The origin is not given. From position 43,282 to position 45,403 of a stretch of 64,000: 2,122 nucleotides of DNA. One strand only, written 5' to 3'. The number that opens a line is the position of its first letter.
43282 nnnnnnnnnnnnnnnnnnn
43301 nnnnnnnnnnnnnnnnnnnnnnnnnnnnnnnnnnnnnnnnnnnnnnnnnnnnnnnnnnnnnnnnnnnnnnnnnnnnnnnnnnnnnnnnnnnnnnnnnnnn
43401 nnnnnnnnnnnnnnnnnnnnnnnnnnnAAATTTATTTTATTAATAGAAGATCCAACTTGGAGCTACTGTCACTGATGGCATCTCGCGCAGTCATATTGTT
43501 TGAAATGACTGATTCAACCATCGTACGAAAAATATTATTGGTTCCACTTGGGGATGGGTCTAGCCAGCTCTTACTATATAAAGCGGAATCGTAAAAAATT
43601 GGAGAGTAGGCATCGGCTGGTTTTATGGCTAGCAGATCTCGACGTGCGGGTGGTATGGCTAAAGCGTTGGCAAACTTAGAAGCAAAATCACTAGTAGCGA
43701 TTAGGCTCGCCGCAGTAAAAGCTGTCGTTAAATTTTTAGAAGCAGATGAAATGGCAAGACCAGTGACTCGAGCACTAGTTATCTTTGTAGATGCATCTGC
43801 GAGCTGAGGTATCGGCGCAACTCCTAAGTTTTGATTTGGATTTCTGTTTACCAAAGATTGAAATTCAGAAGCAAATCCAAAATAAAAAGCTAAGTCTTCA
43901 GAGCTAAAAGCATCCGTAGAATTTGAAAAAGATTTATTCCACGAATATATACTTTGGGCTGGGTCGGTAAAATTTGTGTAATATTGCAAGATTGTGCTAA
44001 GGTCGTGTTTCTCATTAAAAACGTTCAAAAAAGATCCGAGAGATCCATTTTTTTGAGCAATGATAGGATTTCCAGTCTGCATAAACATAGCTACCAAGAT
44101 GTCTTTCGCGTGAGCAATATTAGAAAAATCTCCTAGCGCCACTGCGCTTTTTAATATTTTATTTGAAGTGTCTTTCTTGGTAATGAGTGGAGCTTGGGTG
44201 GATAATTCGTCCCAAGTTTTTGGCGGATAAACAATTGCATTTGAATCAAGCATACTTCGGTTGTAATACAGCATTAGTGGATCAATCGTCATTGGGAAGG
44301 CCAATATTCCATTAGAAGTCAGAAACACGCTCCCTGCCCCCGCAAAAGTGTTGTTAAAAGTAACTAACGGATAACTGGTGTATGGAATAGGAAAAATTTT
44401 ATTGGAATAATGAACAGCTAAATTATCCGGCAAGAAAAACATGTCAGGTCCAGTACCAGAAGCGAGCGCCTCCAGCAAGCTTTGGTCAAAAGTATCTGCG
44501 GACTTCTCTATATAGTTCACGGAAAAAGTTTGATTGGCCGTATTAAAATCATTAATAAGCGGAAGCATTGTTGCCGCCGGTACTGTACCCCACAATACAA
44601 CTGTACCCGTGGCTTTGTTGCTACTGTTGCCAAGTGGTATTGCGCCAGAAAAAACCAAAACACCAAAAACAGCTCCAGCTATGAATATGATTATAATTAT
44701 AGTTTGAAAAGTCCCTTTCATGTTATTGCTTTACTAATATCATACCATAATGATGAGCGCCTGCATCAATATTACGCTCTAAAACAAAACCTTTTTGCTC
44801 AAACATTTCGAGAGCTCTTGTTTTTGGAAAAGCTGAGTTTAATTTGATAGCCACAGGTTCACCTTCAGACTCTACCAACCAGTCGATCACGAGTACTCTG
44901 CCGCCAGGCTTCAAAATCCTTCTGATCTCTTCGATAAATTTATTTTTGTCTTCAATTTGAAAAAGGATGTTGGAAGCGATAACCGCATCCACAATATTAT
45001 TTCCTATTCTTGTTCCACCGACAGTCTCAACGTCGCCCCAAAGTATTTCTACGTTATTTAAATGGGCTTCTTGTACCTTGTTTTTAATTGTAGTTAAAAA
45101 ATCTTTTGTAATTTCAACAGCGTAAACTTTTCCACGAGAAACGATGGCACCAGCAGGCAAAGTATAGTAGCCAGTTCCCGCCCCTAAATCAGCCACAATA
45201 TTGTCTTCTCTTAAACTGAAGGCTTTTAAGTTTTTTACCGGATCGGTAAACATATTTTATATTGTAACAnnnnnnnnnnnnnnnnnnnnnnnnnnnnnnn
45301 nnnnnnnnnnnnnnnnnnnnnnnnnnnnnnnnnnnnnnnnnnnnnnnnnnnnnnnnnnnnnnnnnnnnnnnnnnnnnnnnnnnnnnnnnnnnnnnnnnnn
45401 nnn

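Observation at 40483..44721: Operon of six tandem VirB2/TrbC-like T4SS-pilin paralogs headed by an orphan solute-binding-protein-like lipoprotein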

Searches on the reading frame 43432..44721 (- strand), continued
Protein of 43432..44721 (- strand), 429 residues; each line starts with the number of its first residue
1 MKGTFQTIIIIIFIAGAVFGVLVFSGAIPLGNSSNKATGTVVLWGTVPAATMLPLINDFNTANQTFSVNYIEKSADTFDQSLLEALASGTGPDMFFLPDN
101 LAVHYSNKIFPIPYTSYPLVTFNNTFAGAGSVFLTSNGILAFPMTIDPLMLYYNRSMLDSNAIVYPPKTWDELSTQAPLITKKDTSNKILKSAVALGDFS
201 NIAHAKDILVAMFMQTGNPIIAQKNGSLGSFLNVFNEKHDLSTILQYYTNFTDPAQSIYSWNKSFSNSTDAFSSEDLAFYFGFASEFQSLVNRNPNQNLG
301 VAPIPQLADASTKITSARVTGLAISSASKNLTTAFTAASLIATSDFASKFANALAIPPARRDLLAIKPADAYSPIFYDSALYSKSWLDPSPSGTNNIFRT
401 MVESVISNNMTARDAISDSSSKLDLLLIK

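Call 77: search_protein_families(library=pfam, proteins=[L022:11307-12422:+, L044:11299-12261:+, L045:11321-12520:+, L072:8004-8969:+, L079:11298-12440:+, L059:11325-12140:+, L074:9895-10689:+, L087:11312-12472:+], max_evalue=0.01)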
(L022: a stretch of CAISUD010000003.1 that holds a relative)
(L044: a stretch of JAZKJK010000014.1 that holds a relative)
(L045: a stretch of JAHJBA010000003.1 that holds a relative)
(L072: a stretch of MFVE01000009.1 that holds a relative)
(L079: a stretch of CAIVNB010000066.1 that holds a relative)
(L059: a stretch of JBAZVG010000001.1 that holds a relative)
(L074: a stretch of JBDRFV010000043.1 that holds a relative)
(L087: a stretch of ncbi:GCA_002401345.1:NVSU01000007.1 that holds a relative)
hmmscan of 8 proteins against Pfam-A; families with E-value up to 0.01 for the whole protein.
L022:11307-12422:+ (371 aa): 3 families
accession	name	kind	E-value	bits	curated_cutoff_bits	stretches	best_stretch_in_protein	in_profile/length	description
PF18895.5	T4SS_pilin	-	5e-11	43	26.6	1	291-356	7-70/71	Type IV secretion system pilin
PF04956.18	TrbC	-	0.0053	17.4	27.9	0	291-354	39-95/98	TrbC/VIRB2 pilin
PF23396.1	DUF7103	-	0.0085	16.5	27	0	300-347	29-76/159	Family of unknown function (DUF7103)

L044:11299-12261:+ (320 aa): 1 family
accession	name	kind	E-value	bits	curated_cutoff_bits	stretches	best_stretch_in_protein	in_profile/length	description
PF18895.5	T4SS_pilin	-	9.8e-08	32.4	26.6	1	249-304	16-70/71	Type IV secretion system pilin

L045:11321-12520:+ (399 aa): 3 families
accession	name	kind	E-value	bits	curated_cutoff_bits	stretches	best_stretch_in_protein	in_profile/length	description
PF18895.5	T4SS_pilin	-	6.3e-09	36.2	26.6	1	319-382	9-70/71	Type IV secretion system pilin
PF18998.6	Flg_new_2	-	1.3e-05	25.5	23.6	1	205-254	19-72/73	Divergent InlB B-repeat domain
PF04956.18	TrbC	-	0.0023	18.5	27.9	0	318-383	40-98/98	TrbC/VIRB2 pilin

L072:8004-8969:+ (321 aa): 1 family
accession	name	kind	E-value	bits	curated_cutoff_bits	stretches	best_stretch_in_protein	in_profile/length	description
PF18895.5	T4SS_pilin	-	5.9e-07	29.9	26.6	1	251-307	15-70/71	Type IV secretion system pilin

L079:11298-12440:+ (380 aa): 3 families
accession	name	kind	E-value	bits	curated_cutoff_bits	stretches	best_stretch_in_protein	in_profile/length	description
PF16410.10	DUF5018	-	3.3e-09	36.5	38.2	1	119-211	133-218/352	Domain of unknown function (DUF5018)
PF18895.5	T4SS_pilin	-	9.3e-08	32.5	26.6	1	302-366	8-70/71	Type IV secretion system pilin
PF19755.4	DUF6242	-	0.00053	20.4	29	1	137-208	35-120/217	Domain of unknown function (DUF6242)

L059:11325-12140:+ (271 aa): 2 families
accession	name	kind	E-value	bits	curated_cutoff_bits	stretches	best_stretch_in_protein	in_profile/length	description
PF18895.5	T4SS_pilin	-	2.8e-08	34.1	26.6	1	192-257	7-70/71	Type IV secretion system pilin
PF04956.18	TrbC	-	0.00092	19.8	27.9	1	190-257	37-97/98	TrbC/VIRB2 pilin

L074:9895-10689:+ (264 aa): 2 families
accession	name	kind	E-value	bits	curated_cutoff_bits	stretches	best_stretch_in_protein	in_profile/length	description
PF18895.5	T4SS_pilin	-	1.1e-07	32.3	26.6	1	182-250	4-70/71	Type IV secretion system pilin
PF04956.18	TrbC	-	0.0089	16.6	27.9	1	184-250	38-97/98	TrbC/VIRB2 pilin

L087:11312-12472:+ (386 aa): 3 families
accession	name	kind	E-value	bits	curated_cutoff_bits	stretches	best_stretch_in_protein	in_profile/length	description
PF18895.5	T4SS_pilin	-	5.2e-09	36.5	26.6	1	305-371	7-71/71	Type IV secretion system pilin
PF04956.18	TrbC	-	0.00049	20.7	27.9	1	305-370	39-97/98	TrbC/VIRB2 pilin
PF16656.11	Pur_ac_phosph_N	-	0.0025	18.8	30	0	145-226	4-85/93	Purple acid Phosphatase, N-terminal domain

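Call 90: search_dna_similar(query=window:43432-44721:-, collection=plasmids, mode=protein, max_evalue=0.00001, max_rows=8)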
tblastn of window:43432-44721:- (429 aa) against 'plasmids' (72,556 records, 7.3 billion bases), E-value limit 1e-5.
Records with a match: 11; places in all: 11; records where one place covers at least 80% of the query: 1.
Best place of each record, by identity: <60% 11.
By first word of the organism name: Deinococcus 7; Rhizobium 2; Listeria 2.
By predicted mobility (MOB-suite, as given by PLSDB): non-mobilizable 7; mobilizable 3; conjugative 1.
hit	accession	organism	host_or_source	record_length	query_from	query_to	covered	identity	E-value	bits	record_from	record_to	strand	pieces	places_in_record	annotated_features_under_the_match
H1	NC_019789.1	Deinococcus peraridilitoris DSM 19664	-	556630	44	385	80%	22.9%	7e-9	66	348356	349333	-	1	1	extracellular solute-binding protein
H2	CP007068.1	Rhizobium leguminosarum bv. trifolii CB782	plant root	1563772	30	361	77%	22.2%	2e-6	58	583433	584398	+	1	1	ABC transporter substrate-binding protein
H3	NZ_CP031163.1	Deinococcus wulumuqiensis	cell culture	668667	27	388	84%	20.2%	1e-6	59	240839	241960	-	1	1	extracellular solute-binding protein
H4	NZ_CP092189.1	Deinococcus sp. KNUC1210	Setaria viridis,cell ...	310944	52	388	79%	21.5%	6e-7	60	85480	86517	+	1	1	extracellular solute-binding protein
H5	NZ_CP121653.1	Rhizobium sp. CB3171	Calliandra calothyrsus,cell culture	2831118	50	357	72%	23.0%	1e-5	56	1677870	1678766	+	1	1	record has no annotation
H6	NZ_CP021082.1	Deinococcus ficus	Ficus religiosa L.,cell ...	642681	50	376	76%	21.6%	5e-7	60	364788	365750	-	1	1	extracellular solute-binding protein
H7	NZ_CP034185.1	Deinococcus psychrotolerans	whole organism,R2A medium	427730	55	388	78%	21.1%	3e-6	57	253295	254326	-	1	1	extracellular solute-binding protein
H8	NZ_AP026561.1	Deinococcus aetherius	-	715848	51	388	79%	20.6%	4e-7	60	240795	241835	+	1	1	extracellular solute-binding protein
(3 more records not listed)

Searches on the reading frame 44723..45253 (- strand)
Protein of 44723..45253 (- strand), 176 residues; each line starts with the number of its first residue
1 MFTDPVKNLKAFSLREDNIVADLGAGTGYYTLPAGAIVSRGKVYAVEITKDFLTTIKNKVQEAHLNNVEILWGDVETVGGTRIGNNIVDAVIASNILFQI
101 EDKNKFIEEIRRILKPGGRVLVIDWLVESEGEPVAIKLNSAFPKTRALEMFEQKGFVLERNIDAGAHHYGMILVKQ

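Call 3: search_protein_families(library=pfam, proteins=[window:44723-45253:-], max_evalue=1)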
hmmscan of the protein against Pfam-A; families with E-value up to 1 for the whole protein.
window:44723-45253:- (176 aa): 24 families
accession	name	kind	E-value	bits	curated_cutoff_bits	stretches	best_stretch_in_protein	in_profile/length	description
PF13847.12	Methyltransf_31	-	3.9e-16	59.5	27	1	16-128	3-115/145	Methyltransferase domain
PF08241.18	Methyltransf_11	-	9e-16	58.7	21.2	1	22-121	2-94/95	Methyltransferase domain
PF13649.12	Methyltransf_25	-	3.5e-14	53.7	27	1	20-118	1-97/97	Methyltransferase domain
PF01209.24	Ubie_methyltran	-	1.5e-11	44.5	20.1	1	13-124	44-153/233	ubiE/COQ5 methyltransferase family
PF08242.18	Methyltransf_12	-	3.6e-11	44.1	30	1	22-120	2-98/98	Methyltransferase domain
PF13489.12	Methyltransf_23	-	2.4e-07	31.1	27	1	7-146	11-124/164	Methyltransferase domain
PF02475.24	TRM5-TYW2_MTfase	-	3e-07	31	28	1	14-119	34-132/164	TRM5/TYW2 methyltransferase domain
PF05175.20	MTS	-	1.9e-06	28.1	23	1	12-148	27-160/170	Methyltransferase small domain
PF00891.24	Methyltransf_2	-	4.6e-05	23.3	22.3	1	9-132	55-174/210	O-methyltransferase domain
PF01135.25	PCMT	-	8.4e-05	22.9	20.3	1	12-74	69-132/210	Protein-L-isoaspartate(D-aspartate) O-methyltransferase (PCMT)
PF02390.23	Methyltransf_4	-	9.6e-05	22.4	24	1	18-75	3-60/173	Putative methyltransferase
PF05219.18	DREV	-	0.00023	20.8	26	1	13-122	91-186/265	DREV methyltransferase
PF06325.19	PrmA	-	0.00041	20.4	22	1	14-122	159-258/296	Ribosomal protein L11 methyltransferase (PrmA)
PF01728.25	FtsJ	-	0.00073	19.9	24.1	1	9-74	13-74/181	FtsJ-like methyltransferase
PF02527.21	GidB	-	0.0018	18.1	27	1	4-123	37-147/184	rRNA small subunit methyltransferase G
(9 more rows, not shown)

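Call 4: search_protein_families(library=ncbifam, proteins=[window:44723-45253:-], max_evalue=1)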
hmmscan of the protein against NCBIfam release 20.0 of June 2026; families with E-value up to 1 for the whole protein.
window:44723-45253:- (176 aa): 60 families (the best 25 are shown)
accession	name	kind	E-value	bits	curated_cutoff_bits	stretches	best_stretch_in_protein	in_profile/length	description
NF008823.0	PRK11873.1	subfamily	6.6e-19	68.4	263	1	13-137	74-195/272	arsenite methyltransferase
NF041536.1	ArsM_DUF2284_UU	exception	4.9e-15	54.8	575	1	15-130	75-188/459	arsenite methyltransferase/DUF2284 domain selenoprotein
NF047649.1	MTase_UXPK_star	exception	3.2e-14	52.6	460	1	15-127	76-186/283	methyltransferase/UXPK-star double selenoprotein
NF041537.1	ArsM_AhpD_UU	exception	3.4e-14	52.4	510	1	16-130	76-188/345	arsenite methyltransferase/AhpD domain selenoprotein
NF052510.1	methyltran_MpqE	exception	3.4e-13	49.5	335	1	11-125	41-154/234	methyl-plastoquinone biosynthesis methyltransferase MpqE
TIGR02469.1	CbiT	equivalog_domain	1.4e-12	47.9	78.3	1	9-122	12-120/124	precorrin-6Y C5,15-methyltransferase (decarboxylating) subunit CbiT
NF001240.0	PRK00216.1-1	equivalog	3.7e-11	42.6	378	1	13-125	60-171/251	bifunctional demethylmenaquinone methyltransferase/2-methoxy-6-polyprenyl-1,4-benzoquinol methylase UbiE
NF001243.0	PRK00216.1-4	equivalog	5.3e-11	42.3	235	1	9-124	40-153/237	demethylmenaquinone methyltransferase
NF043040.1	corrin_prot_MT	hypoth_equivalog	3e-10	39.9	180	1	16-126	41-151/216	corrinoid protein-associated methyltransferase CpaM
NF045667.1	MTase_DVU1556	equivalog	4.6e-10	39.3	155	1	9-160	15-164/213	DVU_1556 family methyltransferase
TIGR02072.1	BioC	equivalog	4.9e-10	39.6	184.95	1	9-122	27-132/244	malonyl-ACP O-methyltransferase BioC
TIGR02752.1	MenG_heptapren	equivalog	5.8e-10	39.1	419.85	1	9-124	38-151/231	demethylmenaquinone methyltransferase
NF001244.0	PRK00216.1-5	equivalog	1.2e-09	37.9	216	1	13-130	45-161/236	bifunctional demethylmenaquinone methyltransferase/2-methoxy-6-polyprenyl-1,4-benzoquinol methylase UbiE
TIGR01934.1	MenG_MenH_UbiE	subfamily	2e-09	37.1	158.35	1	14-130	37-149/223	ubiquinone/menaquinone biosynthesis methyltransferase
NF005640.0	PRK07402.1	equivalog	1.1e-08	34.9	219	1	11-77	38-104/200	precorrin-6Y C5,15-methyltransferase subunit CbiT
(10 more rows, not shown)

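Call 65: search_solved_structures(query=window:44723-45253:-, max_evalue=0.00001)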
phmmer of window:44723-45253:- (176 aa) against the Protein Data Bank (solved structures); distinct sequences matched with E-value up to 0.00001: 6.
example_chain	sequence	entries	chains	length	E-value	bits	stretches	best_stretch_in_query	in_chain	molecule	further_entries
3dh0_A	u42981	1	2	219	1.9e-17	67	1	3-171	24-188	SAM dependent methyltransferase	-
3i9f_A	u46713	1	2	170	8.3e-12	48.6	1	18-174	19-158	Putative type 11 methyltransferase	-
5wp5_A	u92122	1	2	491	1.9e-07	34.4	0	16-124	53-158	Phosphomethylethanolamine N-methyltransferase 2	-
3fyd_A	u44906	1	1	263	1.6e-06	31.4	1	9-100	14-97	Probable dimethyladenosine transferase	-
3fyc_A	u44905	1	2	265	1.7e-06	31.3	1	9-100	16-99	Probable dimethyladenosine transferase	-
3grr_A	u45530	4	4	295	2.1e-06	31.1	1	9-100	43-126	Dimethyladenosine transferase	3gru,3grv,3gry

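Call 69: search_protein_families(library=phrogs, proteins=[window:44723-45253:-], max_evalue=0.001)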
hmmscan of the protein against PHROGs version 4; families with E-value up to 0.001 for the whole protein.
window:44723-45253:- (176 aa): 5 families
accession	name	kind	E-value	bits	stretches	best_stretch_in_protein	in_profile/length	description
phrog_4752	-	other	8.6e-12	45.8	1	6-124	41-160/241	tRNA methyltransferase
phrog_27021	-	unknown function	0.00026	21.6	1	18-76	90-146/223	-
phrog_23522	-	unknown function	0.00033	21.3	1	20-123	55-153/273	-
phrog_8156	-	other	0.00066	20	0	14-69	48-102/244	methyltransferase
phrog_11619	-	other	0.001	19.6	0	101-129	115-143/186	DNA methyltransferase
